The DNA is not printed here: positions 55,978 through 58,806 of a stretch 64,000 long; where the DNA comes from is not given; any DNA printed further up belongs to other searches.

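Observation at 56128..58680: Housekeeping primase DnaG fused to an N-terminal DUF4062 (TIR-like) domain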

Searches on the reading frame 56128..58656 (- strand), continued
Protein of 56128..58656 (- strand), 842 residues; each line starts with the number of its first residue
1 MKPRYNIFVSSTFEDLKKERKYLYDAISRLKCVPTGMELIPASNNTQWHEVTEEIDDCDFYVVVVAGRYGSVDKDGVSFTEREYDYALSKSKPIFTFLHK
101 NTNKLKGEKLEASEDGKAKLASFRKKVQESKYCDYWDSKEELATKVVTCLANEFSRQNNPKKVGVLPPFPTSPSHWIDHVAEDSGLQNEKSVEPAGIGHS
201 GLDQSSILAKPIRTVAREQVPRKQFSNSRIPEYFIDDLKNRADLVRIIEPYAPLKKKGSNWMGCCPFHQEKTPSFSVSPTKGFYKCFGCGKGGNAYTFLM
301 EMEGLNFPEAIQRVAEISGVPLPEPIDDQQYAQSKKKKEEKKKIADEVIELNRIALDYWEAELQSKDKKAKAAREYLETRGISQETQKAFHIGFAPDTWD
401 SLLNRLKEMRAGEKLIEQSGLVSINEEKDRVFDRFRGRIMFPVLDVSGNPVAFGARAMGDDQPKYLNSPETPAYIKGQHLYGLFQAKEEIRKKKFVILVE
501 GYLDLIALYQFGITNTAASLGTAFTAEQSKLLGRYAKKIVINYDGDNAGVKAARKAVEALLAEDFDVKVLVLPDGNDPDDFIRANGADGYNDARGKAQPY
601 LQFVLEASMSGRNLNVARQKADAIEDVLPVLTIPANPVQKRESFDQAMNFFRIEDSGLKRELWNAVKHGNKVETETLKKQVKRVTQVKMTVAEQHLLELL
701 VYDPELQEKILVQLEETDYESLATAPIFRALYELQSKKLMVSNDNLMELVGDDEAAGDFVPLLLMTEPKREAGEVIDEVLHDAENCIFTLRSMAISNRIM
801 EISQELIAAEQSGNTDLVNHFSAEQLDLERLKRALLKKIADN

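Call 5: find_homologous_proteins(query=window:56128-58656:-, max_evalue=1e-10)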
Query window:56128-58656:- (842 aa): 7991 proteins with E <= 1e-10 among 8000 candidates; the best 120 are listed.
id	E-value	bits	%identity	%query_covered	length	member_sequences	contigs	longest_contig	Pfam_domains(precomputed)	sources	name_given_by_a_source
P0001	0.0e+0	1906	100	100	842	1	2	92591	PF08275.18,PF13155.13,PF01807.26,PF13662.13,PF13271.12,PF01751.29,PF13362.13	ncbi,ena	-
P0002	0.0e+0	1228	65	99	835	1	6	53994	PF08275.18,PF13155.13,PF01807.26,PF13662.13,PF13271.12,PF01751.29,PF13362.13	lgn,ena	-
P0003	0.0e+0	1199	87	72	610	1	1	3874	PF08275.18,PF13155.13,PF01807.26,PF13662.13,PF01751.29,PF13362.13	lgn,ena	-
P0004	0.0e+0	1196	86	73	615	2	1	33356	PF08275.18,PF13155.13,PF01807.26,PF13662.13,PF01751.29,PF13362.13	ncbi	-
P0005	0.0e+0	1192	85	73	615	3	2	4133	PF08275.18,PF13155.13,PF01807.26,PF13662.13,PF01751.29,PF13362.13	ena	-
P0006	0.0e+0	1140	80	73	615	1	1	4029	PF08275.18,PF13155.13,PF01807.26,PF13662.13,PF01751.29,PF13362.13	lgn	-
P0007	0.0e+0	1110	59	100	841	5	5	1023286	PF08275.18,PF13155.13,PF01807.26,PF13662.13,PF13271.12,PF10410.15,PF01751.29,PF13362.13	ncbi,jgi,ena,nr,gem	ncbi:MAG TPA: DNA primase [Pyrinomonadaceae bacterium]|nr:DNA primase [Pyrinomonadaceae bacterium]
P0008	0.0e+0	1083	58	100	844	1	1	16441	PF08275.18,PF13155.13,PF01807.26,PF13662.13,PF13271.12,PF10410.15,PF01751.29,PF13362.13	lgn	-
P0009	0.0e+0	1078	77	73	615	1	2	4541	PF08275.18,PF13155.13,PF01807.26,PF13662.13,PF10410.15,PF01751.29,PF13362.13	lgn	-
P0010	0.0e+0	1068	75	73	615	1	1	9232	PF08275.18,PF13155.13,PF01807.26,PF13662.13,PF10410.15,PF01751.29,PF13362.13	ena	-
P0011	0.0e+0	1066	76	73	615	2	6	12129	PF08275.18,PF13155.13,PF01807.26,PF13662.13,PF10410.15,PF01751.29,PF13362.13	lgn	-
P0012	0.0e+0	1061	76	73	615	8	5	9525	PF08275.18,PF13155.13,PF01807.26,PF13662.13,PF10410.15,PF01751.29,PF13362.13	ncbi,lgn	-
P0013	0.0e+0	1060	74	73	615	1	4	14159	PF08275.18,PF13155.13,PF01807.26,PF13662.13,PF01751.29,PF13362.13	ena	-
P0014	0.0e+0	1057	75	72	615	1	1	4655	PF08275.18,PF13155.13,PF01807.26,PF13662.13,PF01751.29,PF13362.13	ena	-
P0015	0.0e+0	1055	75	73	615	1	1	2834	PF08275.18,PF13155.13,PF01807.26,PF13662.13,PF10410.15,PF01751.29,PF13362.13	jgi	-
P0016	0.0e+0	1054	74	73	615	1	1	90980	PF08275.18,PF13155.13,PF01807.26,PF13662.13,PF10410.15,PF01751.29,PF13362.13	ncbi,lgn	-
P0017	0.0e+0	1052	75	73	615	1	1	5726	PF08275.18,PF13155.13,PF01807.26,PF13662.13,PF10410.15,PF01751.29,PF13362.13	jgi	jgi:DNA primase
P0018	0.0e+0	1052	75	72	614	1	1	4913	PF08275.18,PF13155.13,PF01807.26,PF13662.13,PF01751.29,PF13362.13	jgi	jgi:DNA primase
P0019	0.0e+0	1051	76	73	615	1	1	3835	PF08275.18,PF13155.13,PF01807.26,PF13662.13,PF10410.15,PF01751.29,PF13362.13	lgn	-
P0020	0.0e+0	1050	75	73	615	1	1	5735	PF08275.18,PF13155.13,PF01807.26,PF13662.13,PF10410.15,PF01751.29,PF13362.13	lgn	-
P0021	0.0e+0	1049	75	73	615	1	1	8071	PF08275.18,PF13155.13,PF01807.26,PF13662.13,PF10410.15,PF01751.29,PF13362.13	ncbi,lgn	-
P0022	0.0e+0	1049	75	73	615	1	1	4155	PF08275.18,PF13155.13,PF01807.26,PF13662.13,PF10410.15,PF01751.29,PF13362.13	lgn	-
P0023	0.0e+0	1049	74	73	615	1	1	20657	PF08275.18,PF13155.13,PF01807.26,PF13662.13,PF10410.15,PF00772.27,PF01751.29,PF13362.13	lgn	-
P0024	0.0e+0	1048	75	73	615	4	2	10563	PF08275.18,PF13155.13,PF01807.26,PF13662.13,PF10410.15,PF01751.29,PF13362.13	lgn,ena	-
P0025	0.0e+0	1048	74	73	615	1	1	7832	PF08275.18,PF13155.13,PF01807.26,PF13662.13,PF10410.15,PF01751.29,PF13362.13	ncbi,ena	-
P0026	0.0e+0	1048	74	73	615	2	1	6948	PF08275.18,PF13155.13,PF01807.26,PF13662.13,PF01751.29,PF13362.13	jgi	jgi:DNA primase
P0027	0.0e+0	1047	75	73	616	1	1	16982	PF08275.18,PF13155.13,PF01807.26,PF13662.13,PF10410.15,PF01751.29,PF13362.13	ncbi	-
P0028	0.0e+0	1047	74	73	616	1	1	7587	PF08275.18,PF13155.13,PF01807.26,PF13662.13,PF01751.29,PF13362.13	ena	-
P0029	0.0e+0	1046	74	73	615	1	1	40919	PF08275.18,PF13155.13,PF01807.26,PF13662.13,PF10410.15,PF01751.29,PF13362.13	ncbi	ncbi:MAG: DNA primase [Blastocatellia bacterium]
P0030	0.0e+0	1046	75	72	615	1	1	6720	PF08275.18,PF13155.13,PF01807.26,PF13662.13,PF10410.15,PF01751.29,PF13362.13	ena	-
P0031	0.0e+0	1044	75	73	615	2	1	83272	PF08275.18,PF13155.13,PF01807.26,PF13662.13,PF10410.15,PF01751.29,PF13362.13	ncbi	-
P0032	0.0e+0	1044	74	73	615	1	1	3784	PF08275.18,PF13155.13,PF01807.26,PF13662.13,PF01751.29,PF13362.13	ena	-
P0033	0.0e+0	1044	76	73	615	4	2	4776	PF08275.18,PF13155.13,PF01807.26,PF13662.13,PF10410.15,PF01751.29,PF13362.13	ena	-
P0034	0.0e+0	1043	75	73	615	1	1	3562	PF08275.18,PF13155.13,PF01807.26,PF13662.13,PF10410.15,PF01751.29,PF13362.13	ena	-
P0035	0.0e+0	1042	74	73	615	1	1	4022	PF08275.18,PF13155.13,PF01807.26,PF13662.13,PF10410.15,PF01751.29,PF13362.13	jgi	-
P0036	0.0e+0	1042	74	73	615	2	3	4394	PF08275.18,PF13155.13,PF01807.26,PF13662.13,PF10410.15,PF01751.29,PF13362.13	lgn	-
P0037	0.0e+0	1041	76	73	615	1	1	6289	PF08275.18,PF13155.13,PF01807.26,PF13662.13,PF01751.29,PF13362.13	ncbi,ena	-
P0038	0.0e+0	1041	73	73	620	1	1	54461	PF08275.18,PF13155.13,PF01807.26,PF13662.13,PF01751.29,PF13362.13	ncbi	ncbi:MAG: DNA primase [Pyrinomonadaceae bacterium]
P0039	0.0e+0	1041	74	73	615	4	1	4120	PF08275.18,PF13155.13,PF01807.26,PF13662.13,PF01751.29,PF13362.13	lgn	-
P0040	0.0e+0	1040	74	72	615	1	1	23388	PF08275.18,PF13155.13,PF01807.26,PF13662.13,PF01751.29,PF13362.13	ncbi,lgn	-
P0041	0.0e+0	1040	75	73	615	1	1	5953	PF08275.18,PF13155.13,PF01807.26,PF13662.13,PF10410.15,PF01751.29,PF13362.13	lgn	-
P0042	0.0e+0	1040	75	73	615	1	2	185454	PF08275.18,PF13155.13,PF01807.26,PF13662.13,PF10410.15,PF01751.29,PF13362.13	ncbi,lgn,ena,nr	ncbi:MAG: DNA primase [Acidobacteria bacterium]|nr:MAG: DNA primase [Acidobacteriota bacterium]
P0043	0.0e+0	1039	74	72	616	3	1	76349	PF08275.18,PF13155.13,PF01807.26,PF13662.13,PF01751.29,PF13362.13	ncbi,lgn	-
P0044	0.0e+0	1039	73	73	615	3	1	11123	PF08275.18,PF13155.13,PF01807.26,PF13662.13,PF01751.29,PF13362.13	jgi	jgi:DNA primase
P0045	0.0e+0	1039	74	73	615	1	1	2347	PF08275.18,PF13155.13,PF01807.26,PF13662.13,PF10410.15,PF01751.29,PF13362.13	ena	-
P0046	0.0e+0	1039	74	73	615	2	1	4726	PF08275.18,PF13155.13,PF01807.26,PF13662.13,PF10410.15,PF01751.29,PF13362.13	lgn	-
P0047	0.0e+0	1038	74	72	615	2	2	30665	PF08275.18,PF13155.13,PF01807.26,PF13662.13,PF10410.15,PF01751.29,PF13362.13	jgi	-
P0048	0.0e+0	1037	75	73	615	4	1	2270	PF08275.18,PF13155.13,PF01807.26,PF13662.13,PF10410.15,PF01751.29,PF13362.13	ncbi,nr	ncbi:MAG TPA: DNA primase [Pyrinomonadaceae bacterium]|nr:DNA primase [Pyrinomonadaceae bacterium]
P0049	0.0e+0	1036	75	73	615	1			PF08275.18,PF13155.13,PF01807.26,PF13662.13,PF10410.15,PF01751.29,PF13362.13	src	-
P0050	0.0e+0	1036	73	73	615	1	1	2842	PF08275.18,PF13155.13,PF01807.26,PF13662.13,PF01751.29,PF13362.13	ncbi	-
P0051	0.0e+0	1034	73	72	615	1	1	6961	PF08275.18,PF13155.13,PF01807.26,PF13662.13,PF01751.29,PF13362.13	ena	-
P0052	0.0e+0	1033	73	73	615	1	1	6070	PF08275.18,PF13155.13,PF01807.26,PF13662.13,PF10410.15,PF01751.29,PF13362.13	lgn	-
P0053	0.0e+0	1033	75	73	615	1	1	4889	PF08275.18,PF13155.13,PF01807.26,PF13662.13,PF10410.15,PF01751.29,PF13362.13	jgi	-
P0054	0.0e+0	1032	73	72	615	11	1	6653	PF08275.18,PF13155.13,PF01807.26,PF13662.13,PF01751.29,PF13362.13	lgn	-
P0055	0.0e+0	1032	73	73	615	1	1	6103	PF08275.18,PF13155.13,PF01807.26,PF13662.13,PF10410.15,PF00772.27,PF01751.29,PF13362.13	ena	-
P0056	0.0e+0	1032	74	72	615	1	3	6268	PF08275.18,PF13155.13,PF01807.26,PF13662.13,PF01751.29,PF13362.13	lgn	-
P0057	0.0e+0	1032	73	72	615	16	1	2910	PF08275.18,PF13155.13,PF01807.26,PF13662.13,PF10410.15,PF01751.29,PF13362.13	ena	-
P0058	0.0e+0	1031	72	72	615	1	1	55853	PF08275.18,PF13155.13,PF01807.26,PF13662.13,PF10410.15,PF01751.29,PF13362.13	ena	-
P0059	0.0e+0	1031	74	73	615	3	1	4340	PF08275.18,PF13155.13,PF01807.26,PF13662.13,PF10410.15,PF01751.29,PF13362.13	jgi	-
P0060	0.0e+0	1030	74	73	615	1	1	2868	PF08275.18,PF13155.13,PF01807.26,PF13662.13,PF10410.15,PF01751.29,PF13362.13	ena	-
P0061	0.0e+0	1028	72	72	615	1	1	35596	PF08275.18,PF13155.13,PF01807.26,PF13662.13,PF01751.29,PF13362.13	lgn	-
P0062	0.0e+0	1028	73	73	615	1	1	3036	PF08275.18,PF13155.13,PF01807.26,PF13662.13,PF10410.15,PF01751.29,PF13362.13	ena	-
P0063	0.0e+0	1026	73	72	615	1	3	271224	PF08275.18,PF13155.13,PF01807.26,PF13662.13,PF10410.15,PF00772.27,PF01751.29,PF13362.13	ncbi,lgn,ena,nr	ncbi:MAG TPA: DNA primase [Pyrinomonadaceae bacterium]|nr:DNA primase [Pyrinomonadaceae bacterium]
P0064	0.0e+0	1025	73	72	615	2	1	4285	PF08275.18,PF13155.13,PF01807.26,PF13662.13,PF01751.29,PF13362.13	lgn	-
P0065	0.0e+0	1025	73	72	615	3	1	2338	PF08275.18,PF13155.13,PF01807.26,PF13662.13,PF01751.29,PF13362.13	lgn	-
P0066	0.0e+0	1025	72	72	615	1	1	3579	PF08275.18,PF13155.13,PF01807.26,PF13662.13,PF10410.15,PF01751.29,PF13362.13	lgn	-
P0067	0.0e+0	1025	73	73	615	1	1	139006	PF08275.18,PF13155.13,PF01807.26,PF13662.13,PF00772.27,PF01751.29,PF13362.13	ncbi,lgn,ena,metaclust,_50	metaclust:\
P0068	0.0e+0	1024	72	72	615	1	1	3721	PF08275.18,PF13155.13,PF01807.26,PF13662.13,PF10410.15,PF01751.29,PF13362.13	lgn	-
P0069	0.0e+0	1024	73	73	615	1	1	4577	PF08275.18,PF13155.13,PF01807.26,PF13662.13,PF10410.15,PF01751.29,PF13362.13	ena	-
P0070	0.0e+0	1023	73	73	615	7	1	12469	PF08275.18,PF13155.13,PF01807.26,PF13662.13,PF10410.15,PF01751.29,PF13362.13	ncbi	ncbi:MAG TPA: DNA primase [Pyrinomonadaceae bacterium]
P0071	0.0e+0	1022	73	73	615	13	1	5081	PF08275.18,PF13155.13,PF01807.26,PF13662.13,PF10410.15,PF01751.29,PF13362.13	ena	-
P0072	0.0e+0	1021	73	73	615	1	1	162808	PF08275.18,PF13155.13,PF01807.26,PF13662.13,PF10410.15,PF01751.29,PF13362.13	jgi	jgi:DNA primase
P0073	0.0e+0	1020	71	72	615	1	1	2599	PF08275.18,PF13155.13,PF01807.26,PF13662.13,PF10410.15,PF01751.29,PF13362.13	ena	-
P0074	0.0e+0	1019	72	72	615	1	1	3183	PF08275.18,PF13155.13,PF01807.26,PF13662.13,PF10410.15,PF00772.27,PF01751.29,PF13362.13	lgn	-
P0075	0.0e+0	1019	71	72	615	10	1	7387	PF08275.18,PF13155.13,PF01807.26,PF13662.13,PF10410.15,PF01751.29,PF13362.13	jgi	-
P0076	0.0e+0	1019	72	73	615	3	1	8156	PF08275.18,PF13155.13,PF01807.26,PF13662.13,PF10410.15,PF01751.29,PF13362.13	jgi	-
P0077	0.0e+0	1018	71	72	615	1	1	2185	PF08275.18,PF13155.13,PF01807.26,PF13662.13,PF10410.15,PF01751.29,PF13362.13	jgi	-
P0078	0.0e+0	1018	72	73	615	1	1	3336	PF08275.18,PF13155.13,PF01807.26,PF13662.13,PF10410.15,PF01751.29,PF13362.13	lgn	-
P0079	0.0e+0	1018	72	72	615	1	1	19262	PF08275.18,PF13155.13,PF01807.26,PF13662.13,PF10410.15,PF01751.29,PF13362.13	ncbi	-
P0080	0.0e+0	1017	72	73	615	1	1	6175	PF08275.18,PF13155.13,PF01807.26,PF13662.13,PF10410.15,PF01751.29,PF13362.13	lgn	-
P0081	0.0e+0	1017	73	72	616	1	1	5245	PF08275.18,PF13155.13,PF01807.26,PF13662.13,PF01751.29,PF13362.13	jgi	jgi:DNA primase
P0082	0.0e+0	1017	71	72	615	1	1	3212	PF08275.18,PF13155.13,PF01807.26,PF13662.13,PF10410.15,PF01751.29,PF13362.13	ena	-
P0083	0.0e+0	1017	71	72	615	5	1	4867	PF08275.18,PF13155.13,PF01807.26,PF13662.13,PF01751.29,PF13362.13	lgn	-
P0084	0.0e+0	1016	73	72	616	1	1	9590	PF08275.18,PF13155.13,PF01807.26,PF13662.13,PF01751.29,PF13362.13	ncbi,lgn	-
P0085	0.0e+0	1016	72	73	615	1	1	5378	PF08275.18,PF13155.13,PF01807.26,PF13662.13,PF10410.15,PF01751.29,PF13362.13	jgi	jgi:DNA primase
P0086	0.0e+0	1015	72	72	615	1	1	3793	PF08275.18,PF13155.13,PF01807.26,PF13662.13,PF10410.15,PF01751.29,PF13362.13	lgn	-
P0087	0.0e+0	1015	72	72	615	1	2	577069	PF08275.18,PF13155.13,PF01807.26,PF13662.13,PF10410.15,PF01751.29,PF13362.13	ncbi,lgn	-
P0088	0.0e+0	1015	72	73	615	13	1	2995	PF08275.18,PF13155.13,PF01807.26,PF13662.13,PF10410.15,PF01751.29,PF13362.13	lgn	-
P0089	0.0e+0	1015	72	73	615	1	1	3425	PF08275.18,PF13155.13,PF01807.26,PF13662.13,PF10410.15,PF01751.29,PF13362.13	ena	-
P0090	0.0e+0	1015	72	73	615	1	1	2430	PF08275.18,PF13155.13,PF01807.26,PF13662.13,PF10410.15,PF01751.29,PF13362.13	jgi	-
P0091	0.0e+0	1014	71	72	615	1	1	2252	PF08275.18,PF13155.13,PF01807.26,PF13662.13,PF10410.15,PF01751.29,PF13362.13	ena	-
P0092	0.0e+0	1014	73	72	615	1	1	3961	PF08275.18,PF13155.13,PF01807.26,PF13662.13,PF01751.29,PF13362.13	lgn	-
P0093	0.0e+0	1014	72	73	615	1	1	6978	PF08275.18,PF13155.13,PF01807.26,PF13662.13,PF10410.15,PF01751.29,PF13362.13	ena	-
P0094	0.0e+0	1013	72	73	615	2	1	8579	PF08275.18,PF13155.13,PF01807.26,PF13662.13,PF10410.15,PF01751.29,PF13362.13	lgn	-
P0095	0.0e+0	1013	71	73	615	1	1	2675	PF08275.18,PF13155.13,PF01807.26,PF13662.13,PF01751.29,PF13362.13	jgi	jgi:DNA primase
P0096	0.0e+0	1012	72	73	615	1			PF08275.18,PF13155.13,PF01807.26,PF13662.13,PF10410.15,PF01751.29,PF13362.13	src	-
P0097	0.0e+0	1012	72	72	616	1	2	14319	PF08275.18,PF13155.13,PF01807.26,PF13662.13,PF01751.29,PF13362.13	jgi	-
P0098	0.0e+0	1012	73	72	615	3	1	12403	PF08275.18,PF13155.13,PF01807.26,PF13662.13,PF01751.29,PF13362.13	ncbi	-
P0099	2.1e-298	1010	72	73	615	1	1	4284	PF08275.18,PF13155.13,PF01807.26,PF13662.13,PF10410.15,PF01751.29,PF13362.13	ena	-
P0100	5.3e-298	1009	72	73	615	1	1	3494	PF08275.18,PF13155.13,PF01807.26,PF13662.13,PF10410.15,PF01751.29,PF13362.13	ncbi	-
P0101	6.3e-298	1008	72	72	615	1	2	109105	PF08275.18,PF13155.13,PF01807.26,PF13662.13,PF00772.27,PF01751.29,PF13362.13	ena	-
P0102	6.9e-298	1008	70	72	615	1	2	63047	PF08275.18,PF13155.13,PF01807.26,PF13662.13,PF10410.15,PF01751.29,PF13362.13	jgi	jgi:DNA primase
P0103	7.5e-298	1008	72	73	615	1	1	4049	PF08275.18,PF13155.13,PF01807.26,PF13662.13,PF10410.15,PF01751.29,PF13362.13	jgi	-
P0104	8.3e-298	1008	73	73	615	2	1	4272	PF08275.18,PF13155.13,PF01807.26,PF13662.13,PF10410.15,PF01751.29,PF13362.13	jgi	jgi:DNA primase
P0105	8.3e-298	1008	72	73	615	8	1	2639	PF08275.18,PF13155.13,PF01807.26,PF13662.13,PF10410.15,PF01751.29,PF13362.13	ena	-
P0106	9.4e-298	1008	72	73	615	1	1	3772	PF08275.18,PF13155.13,PF01807.26,PF13662.13,PF10410.15,PF01751.29,PF13362.13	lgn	-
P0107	1.0e-297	1008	72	72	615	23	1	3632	PF08275.18,PF13155.13,PF01807.26,PF13662.13,PF01751.29,PF13362.13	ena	-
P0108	1.0e-297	1008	72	72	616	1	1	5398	PF08275.18,PF13155.13,PF01807.26,PF13662.13,PF01751.29,PF13362.13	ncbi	-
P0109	1.3e-297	1007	72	73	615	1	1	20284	PF08275.18,PF13155.13,PF01807.26,PF13662.13,PF10410.15,PF01751.29,PF13362.13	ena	-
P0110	3.2e-297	1006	71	73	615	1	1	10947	PF08275.18,PF13155.13,PF01807.26,PF13662.13,PF10410.15,PF01751.29,PF13362.13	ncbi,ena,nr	ncbi:MAG TPA: DNA primase [Pyrinomonadaceae bacterium]|nr:DNA primase [Pyrinomonadaceae bacterium]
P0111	3.8e-297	1006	72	72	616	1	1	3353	PF08275.18,PF13155.13,PF01807.26,PF13662.13,PF01751.29,PF13362.13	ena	-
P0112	3.9e-297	1006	72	72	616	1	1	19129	PF08275.18,PF13155.13,PF01807.26,PF13662.13,PF01751.29,PF13362.13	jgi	-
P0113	4.4e-297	1006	70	73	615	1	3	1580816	PF08275.18,PF13155.13,PF01807.26,PF13662.13,PF01751.29,PF13362.13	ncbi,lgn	ncbi:MAG: DNA primase [Pyrinomonadaceae bacterium]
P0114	6.2e-297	1005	71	73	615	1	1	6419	PF08275.18,PF13155.13,PF01807.26,PF13662.13,PF10410.15,PF01751.29,PF13362.13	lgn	-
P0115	7.8e-297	1005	71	73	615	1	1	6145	PF08275.18,PF13155.13,PF01807.26,PF13662.13,PF00772.27,PF01751.29,PF13362.13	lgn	-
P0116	1.0e-296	1004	71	73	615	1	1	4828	PF08275.18,PF13155.13,PF01807.26,PF13662.13,PF00772.27,PF01751.29,PF13362.13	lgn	-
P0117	1.0e-296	1004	72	72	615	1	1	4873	PF08275.18,PF13155.13,PF01807.26,PF13662.13,PF10410.15,PF01751.29,PF13362.13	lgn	-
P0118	1.1e-296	1004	70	72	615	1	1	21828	PF08275.18,PF13155.13,PF01807.26,PF13662.13,PF10410.15,PF01751.29,PF13362.13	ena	-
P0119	1.1e-296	1004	70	72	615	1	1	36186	PF08275.18,PF13155.13,PF01807.26,PF13662.13,PF10410.15,PF01751.29,PF13362.13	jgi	-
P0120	1.1e-296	1004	71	72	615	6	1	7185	PF08275.18,PF13155.13,PF01807.26,PF13662.13,PF01751.29,PF13362.13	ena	-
